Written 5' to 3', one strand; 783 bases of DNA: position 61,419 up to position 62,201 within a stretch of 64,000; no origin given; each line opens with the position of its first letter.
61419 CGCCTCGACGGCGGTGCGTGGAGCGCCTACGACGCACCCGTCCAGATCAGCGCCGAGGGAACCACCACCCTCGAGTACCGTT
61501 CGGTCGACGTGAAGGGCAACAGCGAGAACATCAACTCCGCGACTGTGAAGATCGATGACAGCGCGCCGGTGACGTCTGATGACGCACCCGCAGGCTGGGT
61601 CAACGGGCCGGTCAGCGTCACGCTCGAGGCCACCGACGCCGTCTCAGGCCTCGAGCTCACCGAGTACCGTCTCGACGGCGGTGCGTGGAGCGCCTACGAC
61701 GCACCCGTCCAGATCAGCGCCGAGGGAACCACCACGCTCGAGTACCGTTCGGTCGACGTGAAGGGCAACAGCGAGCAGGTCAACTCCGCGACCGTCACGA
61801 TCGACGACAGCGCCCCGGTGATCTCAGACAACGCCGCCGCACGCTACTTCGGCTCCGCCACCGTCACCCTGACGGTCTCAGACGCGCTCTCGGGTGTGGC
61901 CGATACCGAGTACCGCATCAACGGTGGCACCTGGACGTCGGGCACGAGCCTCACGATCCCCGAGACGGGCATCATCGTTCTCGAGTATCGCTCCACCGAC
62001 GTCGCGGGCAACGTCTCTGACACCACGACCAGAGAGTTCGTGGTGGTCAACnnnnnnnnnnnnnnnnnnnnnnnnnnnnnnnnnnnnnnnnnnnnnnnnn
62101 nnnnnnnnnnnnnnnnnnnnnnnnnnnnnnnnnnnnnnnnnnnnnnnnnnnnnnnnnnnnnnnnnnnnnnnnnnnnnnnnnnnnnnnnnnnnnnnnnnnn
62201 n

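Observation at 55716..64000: Giant (>2760 aa, incomplete) secreted NHL-propeller / Ig-like / CBM-like mosaic protein, the only plus-strand gene in the window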

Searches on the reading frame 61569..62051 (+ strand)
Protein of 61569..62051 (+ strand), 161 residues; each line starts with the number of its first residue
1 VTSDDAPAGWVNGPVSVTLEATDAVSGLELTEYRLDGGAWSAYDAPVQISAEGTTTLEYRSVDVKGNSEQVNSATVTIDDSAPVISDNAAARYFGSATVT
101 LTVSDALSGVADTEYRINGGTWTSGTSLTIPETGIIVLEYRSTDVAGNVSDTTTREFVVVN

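Call 21: search_solved_structures(query=window:61569-62051:+, max_evalue=1, show_alignments=2)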
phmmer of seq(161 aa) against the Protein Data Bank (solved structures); distinct sequences matched with E-value up to 1: 0.
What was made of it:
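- Closest known: Giant Ig-like-repeat adhesins: SiiE. Different: There is no sequence-level relationship to any solved chain (call 21).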

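Call 57: predict_structure(alignment_id=A3)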
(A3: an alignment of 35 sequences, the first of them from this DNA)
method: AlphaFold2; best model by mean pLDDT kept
length: 161 residues; sequences in the alignment: 35
mean_pLDDT: 98.1   pTM: 0.84
mean pLDDT of the five models: 98.1, 98.0, 98.0, 97.8, 97.6
residues with pLDDT >= 90: 161; 70-90: 0; 50-70: 0; < 50: 0
segments of 3 or more residues with pLDDT < 50: none
pLDDT, mean of each block of 10 residues (from residue 1): 97 98 97 98 98 98 98 99 98 98 98 98 98 98 98 99 94
secondary structure, 60 per line:
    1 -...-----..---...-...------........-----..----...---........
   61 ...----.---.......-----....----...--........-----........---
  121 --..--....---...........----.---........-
elements in order: E2-4 E15-17 E19-21 E28-35 E47-49 E53-63 E72-78 E84-87 E92-94 E97-104 E110-117 E127-130 E134-144 E153-160

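Call 60: fold_search(model_id=the predicted structure, library=pdb)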
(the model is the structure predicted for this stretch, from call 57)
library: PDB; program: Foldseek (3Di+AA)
matches with E <= 10: 1748; with E <= 0.001: 60
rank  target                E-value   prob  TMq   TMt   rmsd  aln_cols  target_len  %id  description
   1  3pdd                  1.1e-06  1.00  0.48  0.43   7.1       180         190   12  Structures of Clostridium thermocellum CbhA fibronectin(III)-like modules (released 2011-11-23)
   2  2yn3_A                2.7e-06  1.00  0.69  0.44   4.5       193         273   19  Structural insight into the giant calcium-binding adhesin SiiE: implications for the adhesion of Salmonella enterica t (released 2013-04-03)
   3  6tqd_B                3.1e-06  1.00  0.43  0.37   7.4       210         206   14  D00-D0 domain of Intimin (released 2021-01-13)
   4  6tqd_E                4.0e-06  1.00  0.45  0.39   7.5       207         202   15  D00-D0 domain of Intimin (released 2021-01-13)
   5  2yn3_C                4.5e-06  1.00  0.69  0.43   4.5       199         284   17  Structural insight into the giant calcium-binding adhesin SiiE: implications for the adhesion of Salmonella enterica t (released 2013-04-03)
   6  6tqd_F                5.2e-06  1.00  0.45  0.38   7.5       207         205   15  D00-D0 domain of Intimin (released 2021-01-13)
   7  6tqd_A                5.2e-06  1.00  0.41  0.35   7.8       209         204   14  D00-D0 domain of Intimin (released 2021-01-13)
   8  2yn5_A                1.4e-05  1.00  0.76  0.46   3.9       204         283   17  Structural insight into the giant calcium-binding adhesin SiiE: implications for the adhesion of Salmonella enterica t (released 2013-04-03)
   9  9flw_A                2.0e-05  1.00  0.55  0.22   5.5       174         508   16  CryoEM structure of the fragment-6 (3571-4078) in the grappling hook protein A (GhpA) in the bacterium Aureispira sp.  (released 2024-10-16)
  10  2w1n                  3.6e-05  1.00  0.42  0.31  13.1       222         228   14  cohesin and fibronectin type-III double module construct from the Clostridium perfringens glycoside hydrolase GH84C (released 2009-02-03)
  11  6fg9_A                4.0e-05  1.00  0.48  0.13   6.6       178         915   12  Mouse SORCS2 ectodomain (sortilin related VPS10 domain containing receptor 2) (released 2018-08-01)
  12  2yn5_B                5.7e-05  1.00  0.71  0.43   4.3       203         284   15  Structural insight into the giant calcium-binding adhesin SiiE: implications for the adhesion of Salmonella enterica t (released 2013-04-03)
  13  2yn3_D                7.8e-05  1.00  0.39  0.33  11.3       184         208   18  Structural insight into the giant calcium-binding adhesin SiiE: implications for the adhesion of Salmonella enterica t (released 2013-04-03)
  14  9fly_A                9.6e-05  1.00  0.49  0.13   6.1       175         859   19  CryoEM structure of the base (4151-5009) in the grappling hook protein A (GhpA) in the bacterium Aureispira sp. CCB-QB (released 2024-10-16)
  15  6ffy_A                9.6e-05  1.00  0.44  0.12   7.8       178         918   13  Structure of the mouse SorCS2-NGF complex (released 2018-08-01)
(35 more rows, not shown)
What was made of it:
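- Closest known: Giant Ig-like-repeat adhesins: SiiE. Same: The A-B model superposes on SiiE BIg pairs with TM 0.69-0.76 (call 60).
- Ig-like rod: the model (pLDDT 98.1) resembles the giant adhesins SiiE, intimin, GhpA, Bap and SraP (calls 57, 60).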
